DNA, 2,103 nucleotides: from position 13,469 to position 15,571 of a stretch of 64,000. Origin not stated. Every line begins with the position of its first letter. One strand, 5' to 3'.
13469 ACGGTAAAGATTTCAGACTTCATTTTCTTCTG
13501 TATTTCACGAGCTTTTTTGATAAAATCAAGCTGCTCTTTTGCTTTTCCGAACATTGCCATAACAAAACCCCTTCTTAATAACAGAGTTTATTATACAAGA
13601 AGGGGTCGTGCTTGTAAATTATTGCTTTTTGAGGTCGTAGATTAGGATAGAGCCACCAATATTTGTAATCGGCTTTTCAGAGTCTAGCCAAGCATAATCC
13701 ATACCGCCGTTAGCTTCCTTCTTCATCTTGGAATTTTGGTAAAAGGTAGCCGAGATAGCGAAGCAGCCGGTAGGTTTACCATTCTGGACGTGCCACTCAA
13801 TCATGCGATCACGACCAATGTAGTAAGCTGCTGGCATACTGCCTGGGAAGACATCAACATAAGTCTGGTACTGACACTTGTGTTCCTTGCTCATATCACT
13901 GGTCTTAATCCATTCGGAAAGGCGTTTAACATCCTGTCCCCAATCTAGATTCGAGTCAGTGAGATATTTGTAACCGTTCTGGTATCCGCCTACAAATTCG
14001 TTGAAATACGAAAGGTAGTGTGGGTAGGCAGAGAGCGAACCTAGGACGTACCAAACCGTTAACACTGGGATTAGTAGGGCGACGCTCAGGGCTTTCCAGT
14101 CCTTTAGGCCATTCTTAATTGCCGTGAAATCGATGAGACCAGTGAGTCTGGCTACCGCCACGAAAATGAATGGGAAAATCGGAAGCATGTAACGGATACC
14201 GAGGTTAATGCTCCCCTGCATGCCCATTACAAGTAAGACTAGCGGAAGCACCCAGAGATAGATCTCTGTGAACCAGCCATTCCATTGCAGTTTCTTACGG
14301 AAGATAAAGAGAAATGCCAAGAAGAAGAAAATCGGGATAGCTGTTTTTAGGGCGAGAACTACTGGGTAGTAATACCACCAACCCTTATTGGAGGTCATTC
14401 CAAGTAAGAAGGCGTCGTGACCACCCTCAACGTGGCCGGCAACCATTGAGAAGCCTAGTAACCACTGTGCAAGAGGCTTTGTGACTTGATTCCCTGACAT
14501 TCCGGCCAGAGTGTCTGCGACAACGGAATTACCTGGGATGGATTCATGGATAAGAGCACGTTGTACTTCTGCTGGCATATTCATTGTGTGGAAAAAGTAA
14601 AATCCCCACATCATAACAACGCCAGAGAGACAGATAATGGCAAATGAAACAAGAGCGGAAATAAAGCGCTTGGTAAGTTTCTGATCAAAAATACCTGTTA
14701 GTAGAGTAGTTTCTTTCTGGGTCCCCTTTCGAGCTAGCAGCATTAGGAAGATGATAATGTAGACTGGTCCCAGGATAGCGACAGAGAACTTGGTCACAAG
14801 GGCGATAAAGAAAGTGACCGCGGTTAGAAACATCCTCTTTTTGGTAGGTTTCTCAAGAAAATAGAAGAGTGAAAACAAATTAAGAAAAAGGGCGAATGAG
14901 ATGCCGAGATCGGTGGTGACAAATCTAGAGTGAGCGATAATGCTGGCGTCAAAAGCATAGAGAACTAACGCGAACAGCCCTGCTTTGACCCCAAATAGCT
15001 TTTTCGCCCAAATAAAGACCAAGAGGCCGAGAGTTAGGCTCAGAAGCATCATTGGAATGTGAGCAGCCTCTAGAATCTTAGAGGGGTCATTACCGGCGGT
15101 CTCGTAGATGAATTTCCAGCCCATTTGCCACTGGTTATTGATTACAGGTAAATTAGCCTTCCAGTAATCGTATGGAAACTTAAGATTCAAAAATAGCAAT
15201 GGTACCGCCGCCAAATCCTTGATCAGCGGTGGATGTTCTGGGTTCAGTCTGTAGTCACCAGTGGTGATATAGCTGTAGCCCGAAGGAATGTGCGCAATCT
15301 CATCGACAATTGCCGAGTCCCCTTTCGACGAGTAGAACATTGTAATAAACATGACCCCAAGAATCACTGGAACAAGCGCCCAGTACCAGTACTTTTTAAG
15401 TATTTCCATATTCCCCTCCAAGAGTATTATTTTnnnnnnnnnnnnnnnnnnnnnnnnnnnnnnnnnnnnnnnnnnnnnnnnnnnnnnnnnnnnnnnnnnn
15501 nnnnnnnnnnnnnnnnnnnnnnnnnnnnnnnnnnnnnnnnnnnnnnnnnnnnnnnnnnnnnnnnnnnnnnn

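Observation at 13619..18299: Gtr-like three-component membrane glycosylation cluster (GtrA-like, GT2 polyprenyl-P-sugar synthase, two GT-C transferases)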

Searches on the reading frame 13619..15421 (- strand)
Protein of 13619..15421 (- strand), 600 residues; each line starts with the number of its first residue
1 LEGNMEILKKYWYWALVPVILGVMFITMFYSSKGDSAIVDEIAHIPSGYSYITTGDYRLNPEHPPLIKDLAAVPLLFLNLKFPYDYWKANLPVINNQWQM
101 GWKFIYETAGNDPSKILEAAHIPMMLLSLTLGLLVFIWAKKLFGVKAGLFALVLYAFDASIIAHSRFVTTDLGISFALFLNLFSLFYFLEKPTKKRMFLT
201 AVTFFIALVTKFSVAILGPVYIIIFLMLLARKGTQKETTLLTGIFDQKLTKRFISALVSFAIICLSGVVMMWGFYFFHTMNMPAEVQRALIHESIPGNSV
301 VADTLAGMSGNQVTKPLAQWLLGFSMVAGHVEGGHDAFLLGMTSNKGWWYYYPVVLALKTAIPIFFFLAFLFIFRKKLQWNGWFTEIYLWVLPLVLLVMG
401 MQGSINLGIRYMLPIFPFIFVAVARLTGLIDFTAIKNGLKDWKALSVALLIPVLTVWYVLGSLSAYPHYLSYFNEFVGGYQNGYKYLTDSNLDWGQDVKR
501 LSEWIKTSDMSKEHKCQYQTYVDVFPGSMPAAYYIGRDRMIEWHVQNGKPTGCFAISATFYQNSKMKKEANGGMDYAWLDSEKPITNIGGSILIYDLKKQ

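Call 3: search_protein_families(library=pfam, proteins=[window:13619-15421:-], max_evalue=0.1)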
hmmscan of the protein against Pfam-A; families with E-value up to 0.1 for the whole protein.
window:13619-15421:- (600 aa): 2 families
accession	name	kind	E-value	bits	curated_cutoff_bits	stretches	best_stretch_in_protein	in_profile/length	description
PF13231.12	PMT_2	-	3.6e-07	31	26.1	1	118-236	22-140/160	Dolichyl-phosphate-mannose-protein mannosyltransferase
PF02366.24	PMT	-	0.0003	20.8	22.7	1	97-267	63-237/245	Dolichyl-phosphate-mannose-protein mannosyltransferase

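Call 4: search_protein_families(library=ncbifam, proteins=[window:13619-15421:-], max_evalue=0.1)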
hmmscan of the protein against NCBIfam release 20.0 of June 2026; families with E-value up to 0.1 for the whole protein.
window:13619-15421:- (600 aa): 1 family
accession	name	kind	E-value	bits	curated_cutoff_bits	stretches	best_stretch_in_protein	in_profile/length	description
TIGR03663.1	TIGR03663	subfamily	6.2e-07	28.8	126.25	1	128-289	81-240/435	flippase activity-associated protein Agl23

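Call 7: search_solved_structures(query=window:13619-15421:-, max_evalue=10, show_alignments=2)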
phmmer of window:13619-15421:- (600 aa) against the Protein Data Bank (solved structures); distinct sequences matched with E-value up to 10: 1.
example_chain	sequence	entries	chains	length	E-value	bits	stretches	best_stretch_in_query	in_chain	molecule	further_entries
7jil_u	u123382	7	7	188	1.9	10.2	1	504-582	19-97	30S ribosomal protein S16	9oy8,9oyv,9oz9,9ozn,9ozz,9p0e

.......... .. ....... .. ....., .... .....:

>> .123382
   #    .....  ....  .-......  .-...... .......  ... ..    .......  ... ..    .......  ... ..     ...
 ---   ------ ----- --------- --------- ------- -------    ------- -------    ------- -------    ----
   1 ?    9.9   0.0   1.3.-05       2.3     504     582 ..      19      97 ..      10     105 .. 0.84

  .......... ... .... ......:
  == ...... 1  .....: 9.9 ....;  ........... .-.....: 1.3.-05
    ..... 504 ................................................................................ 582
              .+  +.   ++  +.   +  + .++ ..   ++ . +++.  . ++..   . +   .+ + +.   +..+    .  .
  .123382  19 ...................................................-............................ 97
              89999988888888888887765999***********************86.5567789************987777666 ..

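Call 10: find_homologous_proteins(query=window:13619-15421:-, max_evalue=0.001)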
Query window:13619-15421:- (600 aa): 2381 proteins with E <= 0.001 among 8000 candidates; the best 120 are listed.
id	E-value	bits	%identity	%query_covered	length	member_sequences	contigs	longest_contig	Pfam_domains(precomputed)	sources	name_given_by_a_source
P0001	0.0e+0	1363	100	99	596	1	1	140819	PF13231.13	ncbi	-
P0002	0.0e+0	1167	82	99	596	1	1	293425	PF13231.13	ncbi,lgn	-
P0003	0.0e+0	1073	76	99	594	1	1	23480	PF13231.13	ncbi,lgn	-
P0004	0.0e+0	1064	76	99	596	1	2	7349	PF13231.13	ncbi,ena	-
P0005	1.3e-288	977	70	99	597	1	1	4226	PF13231.13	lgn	-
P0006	1.4e-287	974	71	99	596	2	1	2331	PF13231.13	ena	-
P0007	9.7e-276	934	68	99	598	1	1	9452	PF13231.13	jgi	jgi:hypothetical protein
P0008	2.3e-245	834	62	99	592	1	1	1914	PF02366.25,PF13231.13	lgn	-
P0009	6.9e-245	833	62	99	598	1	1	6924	PF13231.13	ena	-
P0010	3.5e-239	814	61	99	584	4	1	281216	PF13231.13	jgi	-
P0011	2.6e-237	807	61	99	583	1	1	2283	PF02366.25,PF13231.13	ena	-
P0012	1.0e-236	806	59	99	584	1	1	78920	PF02366.25,PF13231.13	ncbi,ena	-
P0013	7.4e-236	803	60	99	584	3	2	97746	PF02366.25,PF13231.13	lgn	-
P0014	1.1e-235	802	59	99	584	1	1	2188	PF13231.13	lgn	-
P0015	2.3e-235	801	61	99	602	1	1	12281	PF02366.25,PF13231.13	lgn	-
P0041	1.6e-213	729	57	99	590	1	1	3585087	PF13231.13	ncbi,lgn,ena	-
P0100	5.2e-112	394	38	99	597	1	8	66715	PF02366.25,PF13231.13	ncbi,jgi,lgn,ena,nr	ncbi:MAG: hypothetical protein A2359_03070 [Candidatus Moranbacteria bacterium RIFOXYB1_FULL_43_19]|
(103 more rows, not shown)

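Call 29: predict_structure(alignment_id=A2)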
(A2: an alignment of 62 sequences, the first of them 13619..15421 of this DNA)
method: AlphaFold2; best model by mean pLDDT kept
length: 600 residues; sequences in the alignment: 62
mean_pLDDT: 94.9   pTM: 0.94
mean pLDDT of the five models: 94.9, 94.1, 94.0, 93.9, 92.7
residues with pLDDT >= 90: 532; 70-90: 66; 50-70: 2; < 50: 0
segments of 3 or more residues with pLDDT < 50: none
pLDDT, mean of each block of 10 residues (from residue 1): 84 96 98 94 98 97 98 98 95 91 96 98 98 98 98 98 95 98 98 98 98 97 98 92 96 97 98 98 97 91 97 98 96 91 91 96 98 95 97 97 92 98 97 88 92 97 93 90 88 89 96 95 89 94 95 95 89 91 94 87
secondary structure, 60 per line:
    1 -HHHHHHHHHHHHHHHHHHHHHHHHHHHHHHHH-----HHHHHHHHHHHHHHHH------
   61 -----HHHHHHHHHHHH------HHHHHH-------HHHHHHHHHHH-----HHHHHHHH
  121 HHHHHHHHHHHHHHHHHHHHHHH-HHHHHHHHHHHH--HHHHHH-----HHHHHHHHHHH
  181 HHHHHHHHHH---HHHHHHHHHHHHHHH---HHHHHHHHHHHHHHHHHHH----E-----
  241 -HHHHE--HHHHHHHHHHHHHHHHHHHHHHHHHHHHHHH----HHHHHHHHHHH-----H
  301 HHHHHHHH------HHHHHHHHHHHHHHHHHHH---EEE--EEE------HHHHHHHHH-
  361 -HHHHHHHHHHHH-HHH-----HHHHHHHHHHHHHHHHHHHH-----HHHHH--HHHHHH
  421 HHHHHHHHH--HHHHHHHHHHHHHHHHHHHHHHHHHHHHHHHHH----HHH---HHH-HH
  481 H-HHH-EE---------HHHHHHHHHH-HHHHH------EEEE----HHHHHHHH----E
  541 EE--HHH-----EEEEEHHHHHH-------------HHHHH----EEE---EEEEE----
elements in order: H2-33 H39-54 H66-77 H84-89 H97-107 H113-143 H145-156 H159-164 H170-190 H194-208 H212-230 H242-245 H249-279 H284-294 H300-308 H315-333 E337-339 E342-344 H351-359 H362-373 H383-402 H408-412 H415-429 H432-464 H498-507 H509-513 E520-523 H528-535 E540-542 E553-557 H558-563 H577-581 E586-588 E592-596

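Call 63: find_encoding_contigs(protein=P0041, flank=7000, max_places=2)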
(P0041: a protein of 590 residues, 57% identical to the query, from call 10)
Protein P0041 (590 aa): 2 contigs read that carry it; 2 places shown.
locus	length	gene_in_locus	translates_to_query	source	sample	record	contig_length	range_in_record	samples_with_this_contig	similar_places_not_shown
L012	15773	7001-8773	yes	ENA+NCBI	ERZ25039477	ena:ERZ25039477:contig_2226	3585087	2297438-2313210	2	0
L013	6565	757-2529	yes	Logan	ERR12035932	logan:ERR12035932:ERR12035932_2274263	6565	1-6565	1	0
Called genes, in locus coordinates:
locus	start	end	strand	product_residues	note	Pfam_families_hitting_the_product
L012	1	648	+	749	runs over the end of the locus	PF13431:TPR_17 (faint), PF13424:TPR_12 (faint), PF13432:TPR_16 (faint), PF00515:TPR_1 (faint), PF07719:TPR_2 (faint), PF13181:TPR_8 (faint), PF13428:TPR_14 (faint), PF13414:TPR_11, +1 more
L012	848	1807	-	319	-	PF13527:Acetyltransf_9 (weak)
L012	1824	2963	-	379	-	PF13439:Glyco_transf_4, PF00534:Glycos_transf_1, PF13692:Glyco_trans_1_4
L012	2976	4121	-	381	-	PF00005:ABC_tran, PF14524:Wzt_C (weak)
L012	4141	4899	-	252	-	PF01061:ABC2_membrane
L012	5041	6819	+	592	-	-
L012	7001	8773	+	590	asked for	PF13231:PMT_2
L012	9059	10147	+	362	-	PF13439:Glyco_transf_4 (weak), PF20706:GT4-conflict, PF00534:Glycos_transf_1, PF13692:Glyco_trans_1_4, PF13524:Glyco_trans_1_2 (weak)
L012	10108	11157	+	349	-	PF02585:PIG-L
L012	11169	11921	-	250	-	PF00535:Glycos_transf_2, PF10111:Glyco_tranf_2_2 (weak), PF13641:Glyco_tranf_2_3 (weak)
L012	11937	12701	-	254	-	-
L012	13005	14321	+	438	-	PF00072:Response_reg, PF00158:Sigma54_activat, PF14532:Sigma54_activ_2, PF25601:AAA_lid_14, PF02954:HTH_8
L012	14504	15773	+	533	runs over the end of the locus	PF00072:Response_reg, PF08447:PAS_3, PF00512:HisKA, PF02518:HATPase_c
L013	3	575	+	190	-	?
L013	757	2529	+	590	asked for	PF13231:PMT_2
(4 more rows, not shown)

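Call 64: find_encoding_contigs(protein=P0100, flank=7000, max_places=2)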
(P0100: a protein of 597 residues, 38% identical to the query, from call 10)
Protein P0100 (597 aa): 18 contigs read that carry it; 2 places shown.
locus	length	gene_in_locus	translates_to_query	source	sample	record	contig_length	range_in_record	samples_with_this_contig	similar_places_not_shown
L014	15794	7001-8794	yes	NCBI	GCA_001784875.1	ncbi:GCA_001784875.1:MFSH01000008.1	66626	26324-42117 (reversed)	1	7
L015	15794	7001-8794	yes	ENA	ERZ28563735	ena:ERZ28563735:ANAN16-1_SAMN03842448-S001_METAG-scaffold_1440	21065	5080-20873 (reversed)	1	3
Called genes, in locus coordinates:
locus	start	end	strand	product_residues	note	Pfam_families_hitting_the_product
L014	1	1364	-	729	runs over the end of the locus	-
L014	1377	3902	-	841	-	-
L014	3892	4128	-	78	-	-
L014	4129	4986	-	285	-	-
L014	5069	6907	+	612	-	-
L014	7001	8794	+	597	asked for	PF02366:PMT, PF13231:PMT_2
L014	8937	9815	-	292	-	PF08478:POTRA_1 (weak)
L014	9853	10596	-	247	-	PF08245:Mur_ligase_M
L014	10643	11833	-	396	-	PF00155:Aminotran_1_2, PF00266:Aminotran_5, PF01041:DegT_DnrJ_EryC1, PF01053:Cys_Met_Meta_PP (weak)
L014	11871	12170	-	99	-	-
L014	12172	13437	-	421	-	PF02403:Seryl_tRNA_N, PF00587:tRNA-synt_2b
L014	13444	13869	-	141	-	-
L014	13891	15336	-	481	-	PF01336:tRNA_anti-codon, PF00152:tRNA-synt_2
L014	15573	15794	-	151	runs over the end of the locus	PF03449:GreA_GreB_N, PF01272:GreA_GreB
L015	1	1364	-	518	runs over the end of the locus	?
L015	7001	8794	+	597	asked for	PF02366:PMT, PF13231:PMT_2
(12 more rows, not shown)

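Call 77: list_cluster_members(proteins=[P0001, P0121, P0154])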
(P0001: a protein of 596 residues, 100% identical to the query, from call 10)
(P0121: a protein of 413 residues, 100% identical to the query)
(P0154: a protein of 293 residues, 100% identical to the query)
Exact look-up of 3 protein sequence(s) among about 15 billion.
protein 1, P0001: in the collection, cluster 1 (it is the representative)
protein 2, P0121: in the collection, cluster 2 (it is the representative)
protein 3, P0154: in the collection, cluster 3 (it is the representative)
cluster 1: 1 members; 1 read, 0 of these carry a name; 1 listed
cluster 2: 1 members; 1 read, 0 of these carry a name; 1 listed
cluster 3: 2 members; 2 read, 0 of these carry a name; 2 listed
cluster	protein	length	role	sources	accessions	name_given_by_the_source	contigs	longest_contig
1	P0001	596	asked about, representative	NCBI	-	-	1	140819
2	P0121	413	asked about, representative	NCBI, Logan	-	-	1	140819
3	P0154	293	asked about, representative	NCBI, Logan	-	-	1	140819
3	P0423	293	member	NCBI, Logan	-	-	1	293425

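Call 78: search_solved_structures(query=A2, max_evalue=1, show_alignments=2)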
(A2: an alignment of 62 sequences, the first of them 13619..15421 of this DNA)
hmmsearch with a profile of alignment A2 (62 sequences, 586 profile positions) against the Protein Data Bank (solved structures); distinct sequences matched with E-value up to 1: 2.
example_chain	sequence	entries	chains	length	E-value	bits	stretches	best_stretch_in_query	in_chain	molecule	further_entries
2jfu_A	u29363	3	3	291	0.064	15.2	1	174-318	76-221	GLUTAMATE RACEMASE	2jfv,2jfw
2vvt_A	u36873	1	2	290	0.99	11.3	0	174-320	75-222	GLUTAMATE RACEMASE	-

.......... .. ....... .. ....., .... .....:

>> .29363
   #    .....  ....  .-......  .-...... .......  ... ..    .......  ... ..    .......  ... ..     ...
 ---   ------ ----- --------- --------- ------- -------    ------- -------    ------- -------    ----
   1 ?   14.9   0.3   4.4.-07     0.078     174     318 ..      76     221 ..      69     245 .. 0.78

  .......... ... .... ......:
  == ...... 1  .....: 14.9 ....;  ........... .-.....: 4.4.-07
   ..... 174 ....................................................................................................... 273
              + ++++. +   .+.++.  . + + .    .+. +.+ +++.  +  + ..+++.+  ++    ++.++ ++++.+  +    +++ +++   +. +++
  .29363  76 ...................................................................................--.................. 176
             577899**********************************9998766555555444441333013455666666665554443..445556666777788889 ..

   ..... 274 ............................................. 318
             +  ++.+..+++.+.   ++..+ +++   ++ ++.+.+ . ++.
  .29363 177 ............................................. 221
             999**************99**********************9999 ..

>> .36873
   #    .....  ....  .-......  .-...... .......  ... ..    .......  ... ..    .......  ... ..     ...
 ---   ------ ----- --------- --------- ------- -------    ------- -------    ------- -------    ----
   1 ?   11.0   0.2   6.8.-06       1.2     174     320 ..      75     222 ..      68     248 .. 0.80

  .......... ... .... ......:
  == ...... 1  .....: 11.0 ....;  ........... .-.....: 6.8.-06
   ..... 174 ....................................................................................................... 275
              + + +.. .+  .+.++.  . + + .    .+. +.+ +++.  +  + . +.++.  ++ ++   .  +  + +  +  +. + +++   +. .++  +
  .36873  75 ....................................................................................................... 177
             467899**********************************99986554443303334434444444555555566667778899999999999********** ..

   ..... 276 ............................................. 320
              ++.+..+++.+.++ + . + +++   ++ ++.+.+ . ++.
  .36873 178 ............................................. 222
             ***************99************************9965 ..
